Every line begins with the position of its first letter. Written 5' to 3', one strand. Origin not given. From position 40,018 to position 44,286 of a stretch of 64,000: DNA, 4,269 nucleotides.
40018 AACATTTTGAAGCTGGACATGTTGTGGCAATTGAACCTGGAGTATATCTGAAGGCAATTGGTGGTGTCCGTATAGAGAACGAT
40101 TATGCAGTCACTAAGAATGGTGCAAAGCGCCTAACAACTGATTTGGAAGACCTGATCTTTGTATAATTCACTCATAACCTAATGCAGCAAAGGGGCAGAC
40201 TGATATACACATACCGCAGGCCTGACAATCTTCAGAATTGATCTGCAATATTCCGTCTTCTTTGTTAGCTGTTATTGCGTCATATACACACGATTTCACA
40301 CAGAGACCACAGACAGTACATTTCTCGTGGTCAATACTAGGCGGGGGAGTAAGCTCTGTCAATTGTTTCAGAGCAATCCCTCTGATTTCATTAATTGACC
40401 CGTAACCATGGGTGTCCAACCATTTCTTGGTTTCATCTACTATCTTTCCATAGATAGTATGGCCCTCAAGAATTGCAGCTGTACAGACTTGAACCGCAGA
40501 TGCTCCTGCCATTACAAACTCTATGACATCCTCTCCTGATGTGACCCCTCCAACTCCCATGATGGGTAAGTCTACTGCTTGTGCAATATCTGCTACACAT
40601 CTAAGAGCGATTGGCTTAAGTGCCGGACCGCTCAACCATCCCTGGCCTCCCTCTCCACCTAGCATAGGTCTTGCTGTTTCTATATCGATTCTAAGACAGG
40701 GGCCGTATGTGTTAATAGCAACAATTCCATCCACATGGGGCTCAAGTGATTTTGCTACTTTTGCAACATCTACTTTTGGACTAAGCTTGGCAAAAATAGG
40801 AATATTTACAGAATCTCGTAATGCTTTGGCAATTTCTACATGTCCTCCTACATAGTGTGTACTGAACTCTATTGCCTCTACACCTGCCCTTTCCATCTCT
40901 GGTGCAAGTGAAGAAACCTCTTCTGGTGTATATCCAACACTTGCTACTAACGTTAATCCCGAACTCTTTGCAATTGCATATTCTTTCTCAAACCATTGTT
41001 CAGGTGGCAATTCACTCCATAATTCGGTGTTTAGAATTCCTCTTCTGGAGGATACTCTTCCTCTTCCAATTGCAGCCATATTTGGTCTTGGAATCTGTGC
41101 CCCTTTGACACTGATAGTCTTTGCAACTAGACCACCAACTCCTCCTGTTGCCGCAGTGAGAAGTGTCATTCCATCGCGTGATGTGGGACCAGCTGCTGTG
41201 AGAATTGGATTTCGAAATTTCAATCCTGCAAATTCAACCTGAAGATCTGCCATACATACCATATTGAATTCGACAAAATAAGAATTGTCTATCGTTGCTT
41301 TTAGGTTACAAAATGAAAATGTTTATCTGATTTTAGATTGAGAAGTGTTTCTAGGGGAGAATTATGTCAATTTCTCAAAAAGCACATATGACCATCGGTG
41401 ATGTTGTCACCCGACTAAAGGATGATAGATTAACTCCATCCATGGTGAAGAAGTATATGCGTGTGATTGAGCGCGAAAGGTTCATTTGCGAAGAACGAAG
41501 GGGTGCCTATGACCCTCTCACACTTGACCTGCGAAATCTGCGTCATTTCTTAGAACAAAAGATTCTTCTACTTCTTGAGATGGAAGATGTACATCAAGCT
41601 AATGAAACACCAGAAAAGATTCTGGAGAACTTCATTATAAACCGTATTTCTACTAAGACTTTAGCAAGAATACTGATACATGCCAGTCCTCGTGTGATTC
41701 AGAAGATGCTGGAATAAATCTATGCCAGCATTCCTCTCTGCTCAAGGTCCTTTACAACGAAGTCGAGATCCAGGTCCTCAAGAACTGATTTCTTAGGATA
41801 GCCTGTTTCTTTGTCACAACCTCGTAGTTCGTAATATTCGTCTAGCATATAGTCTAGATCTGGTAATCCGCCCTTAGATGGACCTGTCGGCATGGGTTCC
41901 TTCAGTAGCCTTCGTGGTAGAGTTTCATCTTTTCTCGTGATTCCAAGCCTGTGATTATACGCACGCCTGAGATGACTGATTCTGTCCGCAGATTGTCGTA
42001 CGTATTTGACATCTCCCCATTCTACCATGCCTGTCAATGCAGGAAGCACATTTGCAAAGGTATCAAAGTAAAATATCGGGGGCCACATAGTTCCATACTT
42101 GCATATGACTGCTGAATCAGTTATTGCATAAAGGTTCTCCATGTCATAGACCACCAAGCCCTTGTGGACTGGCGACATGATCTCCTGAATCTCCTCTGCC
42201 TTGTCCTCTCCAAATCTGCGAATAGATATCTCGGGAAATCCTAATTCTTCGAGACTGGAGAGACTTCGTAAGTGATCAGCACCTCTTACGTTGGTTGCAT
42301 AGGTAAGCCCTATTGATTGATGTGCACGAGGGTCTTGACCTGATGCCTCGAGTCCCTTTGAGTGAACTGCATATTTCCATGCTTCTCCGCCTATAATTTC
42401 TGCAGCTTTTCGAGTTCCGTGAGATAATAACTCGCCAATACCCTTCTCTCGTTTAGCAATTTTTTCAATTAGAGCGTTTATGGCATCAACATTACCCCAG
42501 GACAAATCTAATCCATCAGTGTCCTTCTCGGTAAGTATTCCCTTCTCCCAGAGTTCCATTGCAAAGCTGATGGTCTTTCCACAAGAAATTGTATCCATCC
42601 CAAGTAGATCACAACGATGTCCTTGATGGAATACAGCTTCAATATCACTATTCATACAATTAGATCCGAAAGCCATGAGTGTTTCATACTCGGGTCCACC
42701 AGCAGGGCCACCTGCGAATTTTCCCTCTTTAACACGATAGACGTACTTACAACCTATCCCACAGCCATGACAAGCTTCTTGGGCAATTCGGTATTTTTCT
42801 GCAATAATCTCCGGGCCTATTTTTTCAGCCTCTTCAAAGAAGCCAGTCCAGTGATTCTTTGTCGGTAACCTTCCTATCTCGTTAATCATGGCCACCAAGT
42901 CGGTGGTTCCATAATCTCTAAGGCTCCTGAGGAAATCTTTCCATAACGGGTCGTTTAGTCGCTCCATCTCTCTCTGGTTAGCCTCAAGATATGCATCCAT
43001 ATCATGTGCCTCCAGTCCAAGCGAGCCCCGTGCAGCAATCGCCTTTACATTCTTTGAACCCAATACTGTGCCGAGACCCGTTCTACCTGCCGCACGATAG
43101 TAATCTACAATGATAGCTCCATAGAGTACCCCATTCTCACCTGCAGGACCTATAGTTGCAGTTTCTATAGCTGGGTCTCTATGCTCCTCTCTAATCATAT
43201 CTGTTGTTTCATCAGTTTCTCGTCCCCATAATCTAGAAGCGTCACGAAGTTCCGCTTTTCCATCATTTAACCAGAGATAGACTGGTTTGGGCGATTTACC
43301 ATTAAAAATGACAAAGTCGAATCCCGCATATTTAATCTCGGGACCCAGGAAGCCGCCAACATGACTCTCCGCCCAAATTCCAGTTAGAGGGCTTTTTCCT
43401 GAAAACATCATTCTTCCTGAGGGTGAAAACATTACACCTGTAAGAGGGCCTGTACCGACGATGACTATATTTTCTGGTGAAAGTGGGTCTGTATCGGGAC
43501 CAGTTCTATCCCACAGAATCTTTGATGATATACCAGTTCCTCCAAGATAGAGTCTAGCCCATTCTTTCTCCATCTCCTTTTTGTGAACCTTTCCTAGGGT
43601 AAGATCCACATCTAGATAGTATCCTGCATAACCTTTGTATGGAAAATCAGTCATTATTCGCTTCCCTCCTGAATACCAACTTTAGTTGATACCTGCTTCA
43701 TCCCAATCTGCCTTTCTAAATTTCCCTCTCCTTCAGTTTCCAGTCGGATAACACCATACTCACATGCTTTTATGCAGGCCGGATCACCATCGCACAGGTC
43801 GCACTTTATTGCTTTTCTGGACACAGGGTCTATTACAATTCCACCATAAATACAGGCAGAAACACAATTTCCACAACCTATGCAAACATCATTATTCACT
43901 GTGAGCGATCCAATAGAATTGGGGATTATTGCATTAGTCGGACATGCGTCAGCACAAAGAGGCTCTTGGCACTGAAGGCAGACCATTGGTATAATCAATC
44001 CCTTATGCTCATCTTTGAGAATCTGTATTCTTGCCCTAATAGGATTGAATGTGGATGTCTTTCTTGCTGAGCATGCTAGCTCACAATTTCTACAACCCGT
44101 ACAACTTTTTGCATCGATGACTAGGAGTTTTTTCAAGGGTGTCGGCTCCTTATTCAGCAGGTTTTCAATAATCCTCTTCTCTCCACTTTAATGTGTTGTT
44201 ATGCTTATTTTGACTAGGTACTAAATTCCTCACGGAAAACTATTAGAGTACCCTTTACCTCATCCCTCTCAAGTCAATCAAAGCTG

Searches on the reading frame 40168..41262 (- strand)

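Call 60: search_protein_families(library=pfam, proteins=[window:40168-41262:-])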
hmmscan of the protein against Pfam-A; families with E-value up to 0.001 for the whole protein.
window:40168-41262:- (364 aa): 12 families
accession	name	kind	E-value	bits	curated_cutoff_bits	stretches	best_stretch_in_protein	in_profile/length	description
PF01180.27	DHO_dh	-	1.7e-34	119.8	27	1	143-281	147-290/291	Dihydroorotate dehydrogenase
PF00037.32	Fer4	-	5.1e-12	45.5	21.1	2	340-361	2-23/24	4Fe-4S binding domain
PF13237.11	Fer4_10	-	5.7e-10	39.4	25.5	1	309-357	3-53/53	4Fe-4S dicluster domain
PF12837.12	Fer4_6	-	1e-09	38.3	25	2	340-361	3-24/24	4Fe-4S binding domain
PF14697.11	Fer4_21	-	1.2e-09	38.5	35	1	309-358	2-53/59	4Fe-4S dicluster domain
PF12838.12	Fer4_7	-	1.3e-09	38.8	27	1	314-360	1-52/52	4Fe-4S dicluster domain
PF12797.12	Fer4_2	-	6e-08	32.6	24.5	0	307-325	2-20/22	4Fe-4S binding domain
PF13187.11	Fer4_9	-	3.8e-06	27.3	27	1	314-357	1-48/52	4Fe-4S dicluster domain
PF03060.21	NMO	-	7.7e-06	26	28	1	220-265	182-227/331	Nitronate monooxygenase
PF12800.12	Fer4_4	-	0.00019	22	24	0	344-358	2-16/17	4Fe-4S binding domain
PF25160.1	LdpA_Fe-S-bd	-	0.00021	21.4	27.6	1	321-359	9-41/49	LdpA Fe-S cluster-binding domain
PF13484.11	Fer4_16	-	0.00035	21.7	30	0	314-333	1-20/66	4Fe-4S double cluster binding domain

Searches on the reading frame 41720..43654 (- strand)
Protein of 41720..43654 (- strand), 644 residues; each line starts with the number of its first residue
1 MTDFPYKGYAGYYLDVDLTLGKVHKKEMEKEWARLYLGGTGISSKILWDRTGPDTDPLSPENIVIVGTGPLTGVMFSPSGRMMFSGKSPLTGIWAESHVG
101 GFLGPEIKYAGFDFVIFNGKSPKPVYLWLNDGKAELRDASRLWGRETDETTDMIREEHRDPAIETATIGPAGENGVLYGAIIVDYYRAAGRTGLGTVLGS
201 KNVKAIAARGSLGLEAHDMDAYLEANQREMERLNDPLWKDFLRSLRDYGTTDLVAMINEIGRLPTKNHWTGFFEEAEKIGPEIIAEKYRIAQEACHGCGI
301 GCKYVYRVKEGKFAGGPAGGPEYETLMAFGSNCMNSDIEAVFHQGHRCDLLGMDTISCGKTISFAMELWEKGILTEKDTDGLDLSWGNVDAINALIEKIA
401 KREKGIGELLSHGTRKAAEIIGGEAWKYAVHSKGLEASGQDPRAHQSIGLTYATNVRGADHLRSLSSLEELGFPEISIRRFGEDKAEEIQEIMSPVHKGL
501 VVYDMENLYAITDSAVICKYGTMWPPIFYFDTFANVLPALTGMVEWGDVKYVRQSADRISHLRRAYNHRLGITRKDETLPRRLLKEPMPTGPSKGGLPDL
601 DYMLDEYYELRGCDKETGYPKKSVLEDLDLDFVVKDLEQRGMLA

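Call 61: search_protein_families(library=pfam, proteins=[window:41720-43654:-])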
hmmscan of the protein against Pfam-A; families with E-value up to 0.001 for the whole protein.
window:41720-43654:- (644 aa): 2 families
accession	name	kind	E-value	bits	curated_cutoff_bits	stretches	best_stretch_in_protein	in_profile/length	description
PF01314.23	AFOR_C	-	6e-118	394.8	27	1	244-630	19-385/385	Aldehyde ferredoxin oxidoreductase, domains 2 & 3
PF02730.20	AFOR_N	-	3.3e-74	249.4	29.8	1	13-210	3-198/199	Aldehyde ferredoxin oxidoreductase, N-terminal domain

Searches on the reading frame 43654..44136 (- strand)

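Call 61: search_protein_families(library=pfam, proteins=[window:43654-44136:-])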
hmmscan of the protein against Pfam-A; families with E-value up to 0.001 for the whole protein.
window:43654-44136:- (160 aa): 12 families
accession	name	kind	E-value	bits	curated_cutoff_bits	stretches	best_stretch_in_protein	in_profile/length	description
PF12838.12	Fer4_7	-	5.2e-15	56.1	27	2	11-69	1-52/52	4Fe-4S dicluster domain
PF12837.12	Fer4_6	-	1.1e-12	47.7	25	2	79-99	3-23/24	4Fe-4S binding domain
PF13187.11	Fer4_9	-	1.6e-11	44.5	27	3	12-70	2-52/52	4Fe-4S dicluster domain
PF00037.32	Fer4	-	1.2e-10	41.1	21.1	1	79-99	2-22/24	4Fe-4S binding domain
PF13237.11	Fer4_10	-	1.2e-09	38.4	25.5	1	48-95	4-52/53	4Fe-4S dicluster domain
PF12797.12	Fer4_2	-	4.5e-09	36.1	24.5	2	6-24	4-22/22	4Fe-4S binding domain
PF13247.11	Fer4_11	-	7e-07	29.8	26.2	1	47-132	4-97/100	4Fe-4S dicluster domain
PF13484.11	Fer4_16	-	2.5e-06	28.6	30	0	53-73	2-20/66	4Fe-4S double cluster binding domain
PF12800.12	Fer4_4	-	2.5e-06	27.8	24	0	83-95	2-14/17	4Fe-4S binding domain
PF14697.11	Fer4_21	-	1.5e-05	25.4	35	0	52-95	7-51/59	4Fe-4S dicluster domain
PF25160.1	LdpA_Fe-S-bd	-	3.8e-05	23.8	27.6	1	55-100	4-43/49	LdpA Fe-S cluster-binding domain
PF13183.11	Fer4_8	-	0.00091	20.2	27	0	9-68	2-67/68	4Fe-4S dicluster domain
